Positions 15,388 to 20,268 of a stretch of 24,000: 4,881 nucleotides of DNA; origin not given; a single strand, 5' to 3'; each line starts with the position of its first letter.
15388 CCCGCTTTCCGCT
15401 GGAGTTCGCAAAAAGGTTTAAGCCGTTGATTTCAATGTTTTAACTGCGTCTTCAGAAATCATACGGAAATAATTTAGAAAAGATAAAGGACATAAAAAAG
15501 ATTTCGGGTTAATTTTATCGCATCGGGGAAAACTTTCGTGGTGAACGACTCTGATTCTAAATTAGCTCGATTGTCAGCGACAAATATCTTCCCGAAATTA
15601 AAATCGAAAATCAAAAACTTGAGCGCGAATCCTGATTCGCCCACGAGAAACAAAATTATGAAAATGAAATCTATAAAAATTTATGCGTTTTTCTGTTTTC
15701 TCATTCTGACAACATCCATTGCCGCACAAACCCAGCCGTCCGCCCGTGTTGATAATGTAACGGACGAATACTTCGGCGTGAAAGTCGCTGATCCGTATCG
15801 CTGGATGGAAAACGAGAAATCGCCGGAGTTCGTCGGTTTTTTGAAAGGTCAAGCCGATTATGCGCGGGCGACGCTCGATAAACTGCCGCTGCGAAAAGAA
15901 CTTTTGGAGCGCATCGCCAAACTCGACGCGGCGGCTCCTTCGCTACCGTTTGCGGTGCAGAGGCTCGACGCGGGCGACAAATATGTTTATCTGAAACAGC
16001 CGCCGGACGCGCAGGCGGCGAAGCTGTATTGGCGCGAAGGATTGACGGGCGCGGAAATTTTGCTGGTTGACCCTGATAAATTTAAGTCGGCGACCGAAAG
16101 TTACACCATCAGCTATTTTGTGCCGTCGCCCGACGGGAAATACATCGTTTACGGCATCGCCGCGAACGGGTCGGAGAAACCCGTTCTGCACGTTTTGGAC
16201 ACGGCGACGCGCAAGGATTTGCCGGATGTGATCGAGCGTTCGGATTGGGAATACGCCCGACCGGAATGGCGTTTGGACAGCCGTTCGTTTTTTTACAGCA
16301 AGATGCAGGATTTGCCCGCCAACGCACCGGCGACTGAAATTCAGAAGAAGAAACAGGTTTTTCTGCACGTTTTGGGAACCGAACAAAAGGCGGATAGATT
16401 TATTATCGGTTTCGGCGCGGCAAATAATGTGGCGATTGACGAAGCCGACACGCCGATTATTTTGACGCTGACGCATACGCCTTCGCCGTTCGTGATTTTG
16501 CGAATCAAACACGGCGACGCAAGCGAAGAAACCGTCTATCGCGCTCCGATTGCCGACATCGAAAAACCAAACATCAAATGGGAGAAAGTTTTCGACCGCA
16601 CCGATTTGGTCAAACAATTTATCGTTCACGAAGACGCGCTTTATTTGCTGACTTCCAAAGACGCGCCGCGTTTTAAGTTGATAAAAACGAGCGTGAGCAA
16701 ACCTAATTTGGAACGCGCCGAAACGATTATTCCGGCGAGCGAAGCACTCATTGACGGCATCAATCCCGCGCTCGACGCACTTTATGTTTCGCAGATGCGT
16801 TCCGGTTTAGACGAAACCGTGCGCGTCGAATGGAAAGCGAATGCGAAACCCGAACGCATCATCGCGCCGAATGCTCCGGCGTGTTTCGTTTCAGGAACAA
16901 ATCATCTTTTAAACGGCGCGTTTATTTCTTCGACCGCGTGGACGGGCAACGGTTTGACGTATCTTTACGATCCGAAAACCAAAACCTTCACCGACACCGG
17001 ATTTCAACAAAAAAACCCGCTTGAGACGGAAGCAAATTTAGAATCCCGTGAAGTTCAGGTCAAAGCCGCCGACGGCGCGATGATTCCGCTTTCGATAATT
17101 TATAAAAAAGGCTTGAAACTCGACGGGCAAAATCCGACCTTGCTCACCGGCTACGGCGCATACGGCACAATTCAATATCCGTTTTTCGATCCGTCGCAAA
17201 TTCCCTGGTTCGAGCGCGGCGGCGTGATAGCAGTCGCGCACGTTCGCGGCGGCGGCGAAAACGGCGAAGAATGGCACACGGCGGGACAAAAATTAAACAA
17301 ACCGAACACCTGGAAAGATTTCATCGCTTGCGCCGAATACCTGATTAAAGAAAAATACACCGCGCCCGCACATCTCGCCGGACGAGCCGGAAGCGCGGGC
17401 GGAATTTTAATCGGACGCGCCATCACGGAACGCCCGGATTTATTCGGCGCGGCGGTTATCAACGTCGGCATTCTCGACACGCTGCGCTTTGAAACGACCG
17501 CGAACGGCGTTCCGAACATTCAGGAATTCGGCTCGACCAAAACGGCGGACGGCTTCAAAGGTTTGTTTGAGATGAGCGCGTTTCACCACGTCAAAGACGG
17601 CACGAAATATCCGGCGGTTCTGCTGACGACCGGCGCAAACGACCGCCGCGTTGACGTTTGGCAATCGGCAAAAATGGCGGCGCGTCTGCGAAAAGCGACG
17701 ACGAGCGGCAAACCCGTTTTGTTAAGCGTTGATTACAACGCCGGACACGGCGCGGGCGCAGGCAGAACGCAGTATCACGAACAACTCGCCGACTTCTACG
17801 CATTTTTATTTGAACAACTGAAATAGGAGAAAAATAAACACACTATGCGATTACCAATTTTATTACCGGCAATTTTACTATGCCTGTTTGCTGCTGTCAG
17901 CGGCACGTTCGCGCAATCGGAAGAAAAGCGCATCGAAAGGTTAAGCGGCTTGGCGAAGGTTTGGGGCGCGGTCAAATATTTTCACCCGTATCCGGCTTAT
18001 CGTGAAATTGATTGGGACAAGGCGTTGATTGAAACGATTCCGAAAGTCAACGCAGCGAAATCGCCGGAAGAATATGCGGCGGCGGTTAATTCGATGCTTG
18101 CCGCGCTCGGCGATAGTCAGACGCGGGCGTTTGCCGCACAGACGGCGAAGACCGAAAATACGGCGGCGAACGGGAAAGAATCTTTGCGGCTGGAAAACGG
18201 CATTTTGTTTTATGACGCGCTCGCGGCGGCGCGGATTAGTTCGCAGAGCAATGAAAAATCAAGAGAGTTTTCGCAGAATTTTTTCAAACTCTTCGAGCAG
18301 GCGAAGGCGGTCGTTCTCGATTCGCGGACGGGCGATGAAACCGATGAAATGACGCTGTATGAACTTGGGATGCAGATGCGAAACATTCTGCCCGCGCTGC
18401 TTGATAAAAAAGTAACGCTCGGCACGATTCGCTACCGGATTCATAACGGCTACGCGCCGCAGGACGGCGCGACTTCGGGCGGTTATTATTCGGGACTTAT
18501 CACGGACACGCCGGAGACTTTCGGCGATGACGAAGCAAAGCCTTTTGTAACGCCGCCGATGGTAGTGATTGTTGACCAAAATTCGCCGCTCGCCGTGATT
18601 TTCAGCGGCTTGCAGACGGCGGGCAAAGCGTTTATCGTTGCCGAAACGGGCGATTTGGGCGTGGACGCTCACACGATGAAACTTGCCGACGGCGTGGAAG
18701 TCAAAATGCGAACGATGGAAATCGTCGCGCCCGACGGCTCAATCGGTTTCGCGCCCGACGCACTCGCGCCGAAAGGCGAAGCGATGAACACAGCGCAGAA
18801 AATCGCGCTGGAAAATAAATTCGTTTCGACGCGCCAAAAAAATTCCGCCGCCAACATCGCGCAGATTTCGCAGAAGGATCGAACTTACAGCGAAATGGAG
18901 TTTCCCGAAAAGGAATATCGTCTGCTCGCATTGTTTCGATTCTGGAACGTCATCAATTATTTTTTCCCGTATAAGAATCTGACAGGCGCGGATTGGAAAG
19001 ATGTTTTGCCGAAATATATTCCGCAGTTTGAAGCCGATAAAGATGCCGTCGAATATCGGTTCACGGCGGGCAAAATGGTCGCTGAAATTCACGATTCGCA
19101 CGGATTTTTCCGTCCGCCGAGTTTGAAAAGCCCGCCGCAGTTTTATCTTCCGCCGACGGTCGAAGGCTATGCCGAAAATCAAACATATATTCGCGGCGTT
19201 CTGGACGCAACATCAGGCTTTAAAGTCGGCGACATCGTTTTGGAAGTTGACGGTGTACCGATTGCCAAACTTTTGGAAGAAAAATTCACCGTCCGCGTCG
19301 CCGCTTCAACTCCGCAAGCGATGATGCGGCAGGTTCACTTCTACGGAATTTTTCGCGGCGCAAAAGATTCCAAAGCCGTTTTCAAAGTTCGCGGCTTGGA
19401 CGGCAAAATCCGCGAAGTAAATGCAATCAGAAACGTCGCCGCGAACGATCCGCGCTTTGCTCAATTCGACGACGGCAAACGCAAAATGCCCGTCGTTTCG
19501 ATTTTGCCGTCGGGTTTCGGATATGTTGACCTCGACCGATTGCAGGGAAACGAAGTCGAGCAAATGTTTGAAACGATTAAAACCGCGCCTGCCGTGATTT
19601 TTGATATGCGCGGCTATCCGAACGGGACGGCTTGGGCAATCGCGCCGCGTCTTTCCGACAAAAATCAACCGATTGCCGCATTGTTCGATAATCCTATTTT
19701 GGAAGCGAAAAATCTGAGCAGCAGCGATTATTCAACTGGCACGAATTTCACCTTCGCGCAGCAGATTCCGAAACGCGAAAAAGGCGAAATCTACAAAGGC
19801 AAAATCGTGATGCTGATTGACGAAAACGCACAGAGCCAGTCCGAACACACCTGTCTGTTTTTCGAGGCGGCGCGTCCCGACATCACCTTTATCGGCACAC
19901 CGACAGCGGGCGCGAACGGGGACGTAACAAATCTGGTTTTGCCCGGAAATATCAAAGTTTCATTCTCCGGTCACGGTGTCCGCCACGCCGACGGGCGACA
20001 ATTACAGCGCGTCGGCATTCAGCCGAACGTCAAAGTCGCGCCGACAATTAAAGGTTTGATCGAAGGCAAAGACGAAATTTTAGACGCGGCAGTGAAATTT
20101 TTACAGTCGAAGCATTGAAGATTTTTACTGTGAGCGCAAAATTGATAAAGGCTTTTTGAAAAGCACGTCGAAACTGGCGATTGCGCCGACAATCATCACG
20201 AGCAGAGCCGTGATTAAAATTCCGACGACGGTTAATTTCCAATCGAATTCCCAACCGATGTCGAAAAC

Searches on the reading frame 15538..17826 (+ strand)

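Call 8: search_protein_families(library=pfam, proteins=[window:15538-17826:+], max_evalue=0.01)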
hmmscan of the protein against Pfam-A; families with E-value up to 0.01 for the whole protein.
window:15538-17826:+ (762 aa): 2 families
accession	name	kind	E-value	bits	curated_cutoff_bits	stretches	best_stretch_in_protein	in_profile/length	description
PF00326.27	Peptidase_S9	-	6.9e-50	169.9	22.6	1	550-762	3-211/213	Prolyl oligopeptidase family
PF02897.21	Peptidase_S9_N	-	1.2e-47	163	24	1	68-437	3-360/414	Prolyl oligopeptidase, N-terminal beta-propeller domain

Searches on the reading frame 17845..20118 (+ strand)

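Call 105: search_protein_families(library=pfam, proteins=[window:17845-20118:+], max_evalue=0.001)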
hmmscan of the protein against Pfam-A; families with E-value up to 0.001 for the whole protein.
window:17845-20118:+ (757 aa): 2 families
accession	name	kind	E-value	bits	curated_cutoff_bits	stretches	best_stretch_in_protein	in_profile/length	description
PF03572.23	Peptidase_S41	-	5.2e-12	46.1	24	1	558-731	2-165/165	Peptidase family S41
PF14684.11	Tricorn_C1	-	1.7e-06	28.3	24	0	366-404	12-50/59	Tricorn protease C1 domain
